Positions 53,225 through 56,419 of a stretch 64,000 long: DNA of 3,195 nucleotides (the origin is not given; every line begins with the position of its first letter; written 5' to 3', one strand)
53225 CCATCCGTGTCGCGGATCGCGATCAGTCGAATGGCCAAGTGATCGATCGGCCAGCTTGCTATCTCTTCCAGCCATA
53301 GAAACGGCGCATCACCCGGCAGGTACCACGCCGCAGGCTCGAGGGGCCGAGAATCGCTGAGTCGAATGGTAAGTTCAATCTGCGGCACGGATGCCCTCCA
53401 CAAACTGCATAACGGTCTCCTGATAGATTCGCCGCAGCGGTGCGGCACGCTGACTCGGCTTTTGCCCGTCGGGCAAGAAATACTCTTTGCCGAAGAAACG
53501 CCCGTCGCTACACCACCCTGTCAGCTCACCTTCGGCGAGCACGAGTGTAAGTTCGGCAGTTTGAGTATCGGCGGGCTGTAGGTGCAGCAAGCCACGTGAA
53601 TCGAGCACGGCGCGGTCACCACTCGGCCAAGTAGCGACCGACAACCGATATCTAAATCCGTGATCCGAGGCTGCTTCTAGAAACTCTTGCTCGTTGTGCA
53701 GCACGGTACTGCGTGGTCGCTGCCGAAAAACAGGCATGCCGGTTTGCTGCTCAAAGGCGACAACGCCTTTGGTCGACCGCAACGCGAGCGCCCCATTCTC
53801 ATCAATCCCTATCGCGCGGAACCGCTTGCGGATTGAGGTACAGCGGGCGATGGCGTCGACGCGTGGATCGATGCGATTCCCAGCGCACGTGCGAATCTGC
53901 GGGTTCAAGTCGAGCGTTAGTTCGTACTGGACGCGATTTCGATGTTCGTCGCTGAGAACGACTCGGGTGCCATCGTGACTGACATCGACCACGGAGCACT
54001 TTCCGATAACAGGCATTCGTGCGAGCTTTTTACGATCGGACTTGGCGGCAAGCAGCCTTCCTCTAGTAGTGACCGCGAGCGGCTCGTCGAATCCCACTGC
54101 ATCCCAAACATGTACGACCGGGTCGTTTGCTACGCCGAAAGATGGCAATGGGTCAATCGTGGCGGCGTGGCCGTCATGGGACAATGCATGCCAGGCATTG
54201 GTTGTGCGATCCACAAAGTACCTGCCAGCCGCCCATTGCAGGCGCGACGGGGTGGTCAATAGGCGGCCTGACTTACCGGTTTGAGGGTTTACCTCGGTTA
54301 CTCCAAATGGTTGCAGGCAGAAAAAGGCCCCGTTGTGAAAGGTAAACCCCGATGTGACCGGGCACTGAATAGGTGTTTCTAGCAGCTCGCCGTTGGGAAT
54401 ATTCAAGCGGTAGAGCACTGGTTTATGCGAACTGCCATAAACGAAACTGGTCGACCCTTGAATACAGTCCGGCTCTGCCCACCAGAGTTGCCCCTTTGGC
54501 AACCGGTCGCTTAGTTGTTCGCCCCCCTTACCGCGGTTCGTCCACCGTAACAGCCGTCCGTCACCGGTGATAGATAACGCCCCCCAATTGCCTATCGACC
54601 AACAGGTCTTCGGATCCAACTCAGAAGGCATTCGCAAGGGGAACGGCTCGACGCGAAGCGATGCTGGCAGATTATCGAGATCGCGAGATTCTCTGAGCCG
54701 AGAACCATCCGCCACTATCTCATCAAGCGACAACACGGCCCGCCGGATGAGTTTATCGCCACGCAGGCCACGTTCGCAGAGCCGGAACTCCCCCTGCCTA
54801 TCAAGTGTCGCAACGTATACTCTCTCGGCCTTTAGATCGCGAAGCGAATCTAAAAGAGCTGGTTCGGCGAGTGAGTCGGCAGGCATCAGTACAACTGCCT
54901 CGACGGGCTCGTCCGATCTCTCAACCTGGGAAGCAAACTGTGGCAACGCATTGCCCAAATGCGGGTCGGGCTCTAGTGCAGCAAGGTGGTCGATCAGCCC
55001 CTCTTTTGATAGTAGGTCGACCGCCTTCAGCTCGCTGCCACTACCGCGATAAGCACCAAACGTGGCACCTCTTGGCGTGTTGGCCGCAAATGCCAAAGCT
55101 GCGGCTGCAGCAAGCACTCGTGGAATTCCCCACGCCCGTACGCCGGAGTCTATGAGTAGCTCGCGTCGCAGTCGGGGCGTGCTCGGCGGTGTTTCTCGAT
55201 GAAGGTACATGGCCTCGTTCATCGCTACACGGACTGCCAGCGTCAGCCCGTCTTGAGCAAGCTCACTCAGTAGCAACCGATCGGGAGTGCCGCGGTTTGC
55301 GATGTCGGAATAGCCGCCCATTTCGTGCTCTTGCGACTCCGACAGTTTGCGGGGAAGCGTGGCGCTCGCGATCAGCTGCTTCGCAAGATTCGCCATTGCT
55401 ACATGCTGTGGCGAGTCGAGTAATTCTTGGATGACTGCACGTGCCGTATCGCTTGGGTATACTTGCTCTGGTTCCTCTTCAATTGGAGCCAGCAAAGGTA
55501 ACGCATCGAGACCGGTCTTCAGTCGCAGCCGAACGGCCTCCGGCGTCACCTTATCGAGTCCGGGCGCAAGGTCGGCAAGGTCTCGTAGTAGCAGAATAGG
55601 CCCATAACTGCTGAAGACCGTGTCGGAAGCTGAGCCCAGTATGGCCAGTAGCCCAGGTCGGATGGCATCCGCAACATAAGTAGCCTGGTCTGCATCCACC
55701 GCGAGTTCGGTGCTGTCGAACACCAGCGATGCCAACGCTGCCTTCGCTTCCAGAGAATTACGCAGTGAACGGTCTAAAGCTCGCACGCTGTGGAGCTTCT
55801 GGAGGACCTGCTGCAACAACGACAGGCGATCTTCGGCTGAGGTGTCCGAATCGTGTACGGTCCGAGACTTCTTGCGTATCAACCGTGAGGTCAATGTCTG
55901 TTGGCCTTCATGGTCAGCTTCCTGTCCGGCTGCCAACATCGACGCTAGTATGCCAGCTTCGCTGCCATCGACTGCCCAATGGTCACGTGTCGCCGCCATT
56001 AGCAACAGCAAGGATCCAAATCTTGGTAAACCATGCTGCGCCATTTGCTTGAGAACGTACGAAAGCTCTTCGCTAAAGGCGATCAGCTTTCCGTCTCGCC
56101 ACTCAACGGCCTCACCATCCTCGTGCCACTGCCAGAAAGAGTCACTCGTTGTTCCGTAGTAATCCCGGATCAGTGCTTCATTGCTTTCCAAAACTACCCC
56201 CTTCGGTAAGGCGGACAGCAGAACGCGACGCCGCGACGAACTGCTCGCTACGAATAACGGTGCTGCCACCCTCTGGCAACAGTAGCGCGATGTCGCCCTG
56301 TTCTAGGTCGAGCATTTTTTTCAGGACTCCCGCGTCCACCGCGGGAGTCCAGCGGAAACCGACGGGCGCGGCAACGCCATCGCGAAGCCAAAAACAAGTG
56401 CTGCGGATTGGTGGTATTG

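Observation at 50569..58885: MoxR AAA+ ATPase operon with two ~960-aa beta-propeller/TPR-like proteins and two small unknowns: candidate uncharacterised MoxR-centred system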

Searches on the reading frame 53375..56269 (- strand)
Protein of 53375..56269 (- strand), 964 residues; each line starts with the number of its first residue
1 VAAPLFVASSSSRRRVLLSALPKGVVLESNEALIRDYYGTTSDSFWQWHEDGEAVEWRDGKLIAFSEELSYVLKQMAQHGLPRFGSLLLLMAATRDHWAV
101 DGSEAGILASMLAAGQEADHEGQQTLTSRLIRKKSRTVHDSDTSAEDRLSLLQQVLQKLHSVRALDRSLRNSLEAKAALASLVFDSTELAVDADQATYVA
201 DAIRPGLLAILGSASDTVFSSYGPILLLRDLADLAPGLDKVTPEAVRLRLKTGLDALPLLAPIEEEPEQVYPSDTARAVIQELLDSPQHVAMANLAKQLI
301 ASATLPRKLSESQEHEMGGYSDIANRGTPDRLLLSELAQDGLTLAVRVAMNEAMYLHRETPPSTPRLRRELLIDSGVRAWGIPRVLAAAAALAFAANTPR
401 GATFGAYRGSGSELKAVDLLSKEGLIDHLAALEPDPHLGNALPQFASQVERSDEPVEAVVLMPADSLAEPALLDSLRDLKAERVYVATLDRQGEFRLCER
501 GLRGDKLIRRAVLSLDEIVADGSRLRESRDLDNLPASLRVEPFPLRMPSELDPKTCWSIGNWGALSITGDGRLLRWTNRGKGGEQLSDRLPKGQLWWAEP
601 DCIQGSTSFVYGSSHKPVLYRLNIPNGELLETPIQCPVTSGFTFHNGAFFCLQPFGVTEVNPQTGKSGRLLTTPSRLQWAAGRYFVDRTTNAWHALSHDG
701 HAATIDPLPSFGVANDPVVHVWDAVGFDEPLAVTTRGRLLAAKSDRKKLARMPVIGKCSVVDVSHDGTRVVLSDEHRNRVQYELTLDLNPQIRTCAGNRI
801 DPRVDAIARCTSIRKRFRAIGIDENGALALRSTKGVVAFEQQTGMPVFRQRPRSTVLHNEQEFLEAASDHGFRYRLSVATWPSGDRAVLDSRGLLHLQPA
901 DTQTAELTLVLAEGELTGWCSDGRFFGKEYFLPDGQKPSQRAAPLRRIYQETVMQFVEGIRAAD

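Call 4: search_protein_families(library=pfam, proteins=[window:53375-56269:-], max_evalue=1)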
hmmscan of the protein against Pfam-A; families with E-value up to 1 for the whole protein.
window:53375-56269:- (964 aa): 3 families
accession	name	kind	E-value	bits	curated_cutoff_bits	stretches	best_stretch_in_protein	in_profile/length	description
PF19917.4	bpX1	-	9.9e-18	64.2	27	1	877-938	2-64/82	MoxR-vWA-beta-propeller ternary system domain bpX1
PF19915.4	bpX0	-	4.6e-17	63.2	27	1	60-247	1-159/161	MoxR-vWA-beta-propeller ternary system domain bpX0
PF18670.6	V_ATPase_I_N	-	0.2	12.5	25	1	131-191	7-65/90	V-type ATPase subunit I, N-terminal domain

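Call 5: search_protein_families(library=ncbifam, proteins=[window:53375-56269:-], max_evalue=1)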
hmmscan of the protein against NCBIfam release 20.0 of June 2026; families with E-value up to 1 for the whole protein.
window:53375-56269:- (964 aa): 0 families

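Call 6: search_protein_families(library=padloc, proteins=[window:53375-56269:-], max_evalue=1)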
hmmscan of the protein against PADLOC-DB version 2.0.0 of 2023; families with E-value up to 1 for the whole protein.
window:53375-56269:- (964 aa): 0 families

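Call 12: find_homologous_proteins(query=window:53375-56269:-)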
Query window:53375-56269:- (964 aa): 94 proteins with E <= 0.001 among 8000 candidates.
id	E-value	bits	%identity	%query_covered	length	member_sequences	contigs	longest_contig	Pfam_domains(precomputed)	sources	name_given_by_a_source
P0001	0.0e+0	1338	64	97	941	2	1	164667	PF19917.5,PF19915.5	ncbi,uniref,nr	ncbi:hypothetical protein NG895_22170 [Aeoliella sp. ICT_H6.2]|uniref:Uncharacterized protein n=1 Ta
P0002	0.0e+0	1284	62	97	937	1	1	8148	PF19917.5,PF19915.5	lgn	-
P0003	0.0e+0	1275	62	97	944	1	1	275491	PF19917.5,PF19915.5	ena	-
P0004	0.0e+0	1192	96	59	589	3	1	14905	PF19915.5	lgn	-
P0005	0.0e+0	1148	56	97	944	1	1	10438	PF19917.5,PF19915.5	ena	-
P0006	0.0e+0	1101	54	97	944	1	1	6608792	PF19917.5,PF19915.5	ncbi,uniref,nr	ncbi:hypothetical protein [Aeoliella mucimassa]|uniref:Uncharacterized protein n=1 Tax=Aeoliella muc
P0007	0.0e+0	1071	55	97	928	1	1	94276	PF19917.5,PF19915.5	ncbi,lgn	ncbi:MAG: hypothetical protein AAGJ46_02480 [Planctomycetota bacterium]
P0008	0.0e+0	1033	52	97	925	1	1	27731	PF19917.5,PF19915.5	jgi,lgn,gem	-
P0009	0.0e+0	1018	51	97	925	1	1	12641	PF19917.5,PF19915.5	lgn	-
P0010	1.7e-298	1011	52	97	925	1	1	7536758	PF19917.5,PF19915.5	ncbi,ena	-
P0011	7.7e-297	1006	51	97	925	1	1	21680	PF19917.5,PF19915.5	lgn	-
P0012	1.9e-296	1004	52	97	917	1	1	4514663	PF19917.5,PF19915.5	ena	-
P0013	2.5e-286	971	49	97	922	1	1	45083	PF19917.5,PF19915.5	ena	-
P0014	6.0e-284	963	50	96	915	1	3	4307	PF19917.5,PF19915.5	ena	-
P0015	5.6e-276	937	50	96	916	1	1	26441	PF19917.5,PF19915.5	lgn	-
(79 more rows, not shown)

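Call 19: find_related_loci(query=A1, collection=genome_contigs, flank=10000)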
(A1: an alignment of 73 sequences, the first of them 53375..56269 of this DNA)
Query A1 (964 aa) in genome_contigs; peptide patterns used: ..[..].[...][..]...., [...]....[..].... (x = any residue, [..] = any of these).
385 stretches matched a pattern; 356 encode a relative of the query (tblastn E <= 1e-3); the best 80 are kept; 80 distinct loci.
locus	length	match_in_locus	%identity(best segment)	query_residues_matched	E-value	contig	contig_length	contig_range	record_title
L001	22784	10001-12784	55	27-964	0e+0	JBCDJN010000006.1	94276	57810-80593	MAG: Planctomycetota bacterium isolate P01_H01_bin.36 k141_1859772_length_94276_cov_17.6920, whole genome shotgun sequen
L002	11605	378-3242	52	9-964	0e+0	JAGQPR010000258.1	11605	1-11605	MAG: Planctomycetales bacterium isolate HKST-UBA45 NODE_258_length_11605_cov_3.663688, whole genome shotgun sequence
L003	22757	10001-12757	52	31-962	0e+0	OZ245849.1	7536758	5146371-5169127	MAG: Bythopirellula sp. isolate a23da1fa-4258-4937-963d-949696e3e025 genome assembly, chromosome: 1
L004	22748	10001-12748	49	27-962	0e+0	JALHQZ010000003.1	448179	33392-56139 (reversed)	MAG: Pirellulales bacterium isolate maxbin.065 c_000000000078, whole genome shotgun sequence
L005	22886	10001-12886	63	6-964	0e+0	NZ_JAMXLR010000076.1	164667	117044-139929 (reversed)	Aeoliella straminimaris strain ICT_H6.2 Contig_76_153.437, whole genome shotgun sequence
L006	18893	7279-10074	45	22-962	0e+0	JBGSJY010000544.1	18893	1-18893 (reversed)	MAG: Pirellulales bacterium isolate JTS-AC168 k141_2554576, whole genome shotgun sequence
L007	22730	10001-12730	36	35-961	7e-150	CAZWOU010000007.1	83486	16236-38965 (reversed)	MAG TPA_asm: uncultured Pirellulaceae bacterium isolate SRP308112_co1_334 genome assembly, contig: NODE_200_length_83486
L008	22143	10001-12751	34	33-961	4e-146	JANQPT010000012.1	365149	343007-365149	MAG: Planctomycetales bacterium isolate IP29b_bin.173 k99_3743350, whole genome shotgun sequence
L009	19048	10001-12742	35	23-958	8e-142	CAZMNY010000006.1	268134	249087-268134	MAG TPA_asm: uncultured Pirellulaceae bacterium isolate SRP077602_co7_198 genome assembly, contig: NODE_41_length_268134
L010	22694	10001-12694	36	37-961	4e-142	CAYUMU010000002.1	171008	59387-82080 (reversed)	MAG TPA_asm: uncultured Pirellulales bacterium isolate SRP344714_co2_122 genome assembly, contig: NODE_156_length_171008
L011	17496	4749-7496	34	35-957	6e-134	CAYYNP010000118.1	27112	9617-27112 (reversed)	MAG TPA_asm: uncultured Planctomycetaceae bacterium isolate SRP077602_co5_509 genome assembly, contig: NODE_8799_length_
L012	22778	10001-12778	35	35-964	1e-131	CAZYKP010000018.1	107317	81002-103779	MAG TPA_asm: uncultured Pirellulales bacterium isolate SRP128890_co1_145 genome assembly, contig: NODE_263_length_107317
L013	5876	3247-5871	33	17-898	5e-130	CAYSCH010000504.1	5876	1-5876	MAG TPA_asm: uncultured Planctomycetaceae bacterium isolate SRP263991_co4_486 genome assembly, contig: NODE_22606_length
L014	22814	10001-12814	32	10-957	2e-127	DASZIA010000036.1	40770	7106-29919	MAG TPA_asm: Planctomycetaceae bacterium isolate SMAG_U6590 k141_7588604, whole genome shotgun sequence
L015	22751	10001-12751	34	29-960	2e-127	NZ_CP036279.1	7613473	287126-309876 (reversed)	Kolteria novifilia strain Pan216 chromosome, complete genome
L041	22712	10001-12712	32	35-931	2e-109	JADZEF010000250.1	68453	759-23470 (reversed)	MAG: Planctomycetaceae bacterium isolate SJ810 c_000001003324, whole genome shotgun sequence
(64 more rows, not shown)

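Call 26: predict_structure(alignment_id=A1)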
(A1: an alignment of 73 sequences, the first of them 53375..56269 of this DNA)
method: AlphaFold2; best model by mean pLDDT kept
length: 964 residues; sequences in the alignment: 73
mean_pLDDT: 88.1   pTM: 0.59
mean pLDDT of the five models: 88.1, 87.1, 86.7, 86.6, 86.5
residues with pLDDT >= 90: 733; 70-90: 93; 50-70: 72; < 50: 66
segments of 3 or more residues with pLDDT < 50: 1-22, 131-141, 259-265, 311-319, 353-359, 522-527
pLDDT, mean of each block of 10 residues (from residue 1): 35 35 65 93 93 94 97 97 98 91 89 83 56 43 76 96 96 97 95 97 91 68 93 96 94 68 56 96 90 95 83 44 53 57 63 48 77 95 95 96 96 97 95 92 97 96 96 95 96 97 94 80 49 90 96 96 96 97 97 97 94 98 94 96 96 96 96 97 97 96 96 94 96 97 95 94 96 91 94 88 95 96 98 97 94 97 90 95 97 98 96 96 95 89 91 97 89
secondary structure, 60 per line:
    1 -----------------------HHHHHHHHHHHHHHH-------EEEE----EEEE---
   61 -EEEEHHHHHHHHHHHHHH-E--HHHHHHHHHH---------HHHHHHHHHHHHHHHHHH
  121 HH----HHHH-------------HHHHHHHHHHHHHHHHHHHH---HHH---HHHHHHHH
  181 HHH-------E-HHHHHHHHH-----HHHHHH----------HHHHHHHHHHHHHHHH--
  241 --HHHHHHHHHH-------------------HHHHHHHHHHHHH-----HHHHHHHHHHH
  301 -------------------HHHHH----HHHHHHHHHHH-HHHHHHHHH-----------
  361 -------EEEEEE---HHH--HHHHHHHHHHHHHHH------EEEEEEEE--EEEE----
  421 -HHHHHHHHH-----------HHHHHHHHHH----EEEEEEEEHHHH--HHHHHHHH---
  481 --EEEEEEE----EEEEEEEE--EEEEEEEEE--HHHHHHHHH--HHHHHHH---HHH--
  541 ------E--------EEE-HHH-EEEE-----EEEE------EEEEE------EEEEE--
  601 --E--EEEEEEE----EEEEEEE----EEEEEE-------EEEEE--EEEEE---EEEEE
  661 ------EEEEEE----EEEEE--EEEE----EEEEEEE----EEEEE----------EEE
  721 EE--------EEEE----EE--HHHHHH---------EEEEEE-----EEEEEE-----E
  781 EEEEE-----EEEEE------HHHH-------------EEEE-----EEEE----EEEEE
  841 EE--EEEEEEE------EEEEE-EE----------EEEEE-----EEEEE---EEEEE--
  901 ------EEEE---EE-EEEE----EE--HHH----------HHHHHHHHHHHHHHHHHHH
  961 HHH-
elements in order (helices of 4 or more, strands of 3 or more residues): H24-38 E46-49 E54-57 E62-65 H66-79 H84-93 H103-122 H127-130 H144-163 H173-183 H193-201 H207-212 H223-238 H243-252 H272-284 H290-300 H320-324 H329-339 H341-349 E368-373 H382-396 E403-410 E413-416 H422-430 H442-451 E456-463 H464-467 H470-477 E483-489 E494-501 E504-512 H515-523 H526-532 E556-558 E564-567 E573-576 E583-587 E594-598 E606-612 E617-623 E628-633 E641-645 E648-652 E656-660 E667-672 E677-681 E684-687 E692-698 E703-707 E718-722 E731-734 H743-748 E758-763 E769-774 E780-785 E791-795 H802-805 E819-822 E828-831 E836-842 E845-851 E858-862 E876-880 E886-890 E894-898 E907-910 E917-920 H942-963

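Call 49: search_solved_structures(query=A1, max_evalue=10)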
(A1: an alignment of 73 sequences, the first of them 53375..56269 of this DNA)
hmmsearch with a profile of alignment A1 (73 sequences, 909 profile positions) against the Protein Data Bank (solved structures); distinct sequences matched with E-value up to 10: 3.
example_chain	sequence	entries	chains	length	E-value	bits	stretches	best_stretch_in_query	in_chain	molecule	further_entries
8s5t_D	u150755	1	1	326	0.017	16.6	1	121-223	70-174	Effector SemD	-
1wwi_A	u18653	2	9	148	0.78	11.1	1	138-246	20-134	hypothetical protein TTHA1479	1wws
3a5k_A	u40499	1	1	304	1.1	10.6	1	516-581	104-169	Tyrosine-protein phosphatase non-receptor type 1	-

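Call 64: search_protein_families(library=pfam, alignment_id=A5, max_evalue=0.00001)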
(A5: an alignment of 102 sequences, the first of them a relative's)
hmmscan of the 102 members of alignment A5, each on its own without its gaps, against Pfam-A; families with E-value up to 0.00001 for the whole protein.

A. member 1, L001:6386-7324:+ (313 aa): 2 families
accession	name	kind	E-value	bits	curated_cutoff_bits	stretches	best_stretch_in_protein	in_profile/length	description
PF07596.16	SBP_bac_10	-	1.1e-54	186.7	23.3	1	58-296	1-268/268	Protein of unknown function (DUF1559)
PF07963.17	N_methyl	-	4.1e-07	29.7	21.2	1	31-53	4-26/27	Prokaryotic N-terminal methylation motif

B. families by the number of members that match (of 102 scanned): 146 families (the first 25 are shown)
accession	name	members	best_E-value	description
PF00072.30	Response_reg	3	2.2e-62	Response regulator receiver domain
PF13428.12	TPR_14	3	5.8e-35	Tetratricopeptide repeat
PF14559.12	TPR_19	3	2.3e-34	Tetratricopeptide repeat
PF00149.33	Metallophos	3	1.8e-10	Calcineurin-like phosphoesterase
PF12002.13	MgsA_C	2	7e-67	MgsA AAA+ ATPase C terminal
PF07596.16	SBP_bac_10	2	1.1e-54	Protein of unknown function (DUF1559)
PF00069.31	Pkinase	2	5.3e-44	Protein kinase domain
PF01546.33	Peptidase_M20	2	6.9e-40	Peptidase family M20/M25/M40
PF07719.23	TPR_2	2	9.8e-37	Tetratricopeptide repeat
PF07714.23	PK_Tyr_Ser-Thr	2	8e-33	Protein tyrosine and serine/threonine kinase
PF13432.12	TPR_16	2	4.6e-31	Tetratricopeptide repeat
PF00535.33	Glycos_transf_2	2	6.5e-31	Glycosyl transferase family 2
PF13181.12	TPR_8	2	2.1e-27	Tetratricopeptide repeat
PF16193.11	AAA_assoc_2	2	4.3e-26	AAA C-terminal domain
PF13646.12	HEAT_2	2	8.3e-26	HEAT repeats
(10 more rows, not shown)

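Call 65: search_protein_families(library=padloc, alignment_id=A5, max_evalue=0.00001)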
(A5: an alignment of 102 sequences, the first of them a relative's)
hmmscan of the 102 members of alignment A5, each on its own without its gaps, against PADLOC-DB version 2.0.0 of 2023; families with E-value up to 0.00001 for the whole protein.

A. member 1, L001:6386-7324:+ (313 aa): 0 families

B. families by the number of members that match (of 102 scanned): 50 families (the first 25 are shown)
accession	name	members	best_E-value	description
PDLC02922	HEAT-ARM_XIII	2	2.3e-181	-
PDLC04042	PD-T4-6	2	8.8e-78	-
PDLC04061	PD-T4-6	2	5.6e-74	-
PDLC04053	PD-T4-6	2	4.7e-72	-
PDLC04043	PD-T4-6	2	1.2e-66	-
PDLC04060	PD-T4-6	2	1.2e-66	-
PDLC04054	PD-T4-6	2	3.4e-63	-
PDLC04047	PD-T4-6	2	1.7e-61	-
PDLC04138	mad6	2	1.1e-60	mads_6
PDLC04039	PD-T4-6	2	9.1e-60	-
PDLC04052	PD-T4-6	2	1e-59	-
PDLC04057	PD-T4-6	2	5.1e-58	-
PDLC04048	PD-T4-6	2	4.1e-57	-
PDLC04041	PD-T4-6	2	5.9e-57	-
PDLC01088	C3a189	2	8.1e-57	kinase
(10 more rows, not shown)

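Call 78: find_related_loci(query=A1, collection=viral_contigs, flank=8000)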
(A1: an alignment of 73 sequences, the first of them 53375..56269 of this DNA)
Query A1 (964 aa) in viral_contigs; peptide patterns used: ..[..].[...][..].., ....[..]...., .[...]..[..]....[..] (x = any residue, [..] = any of these).
19 stretches matched a pattern, but none encodes a relative of the query by tblastn (E <= 1e-3).

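Call 91: search_protein_families(library=phrogs, proteins=[window:53375-56269:-], max_evalue=0.01)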
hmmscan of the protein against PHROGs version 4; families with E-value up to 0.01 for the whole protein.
window:53375-56269:- (964 aa): 0 families
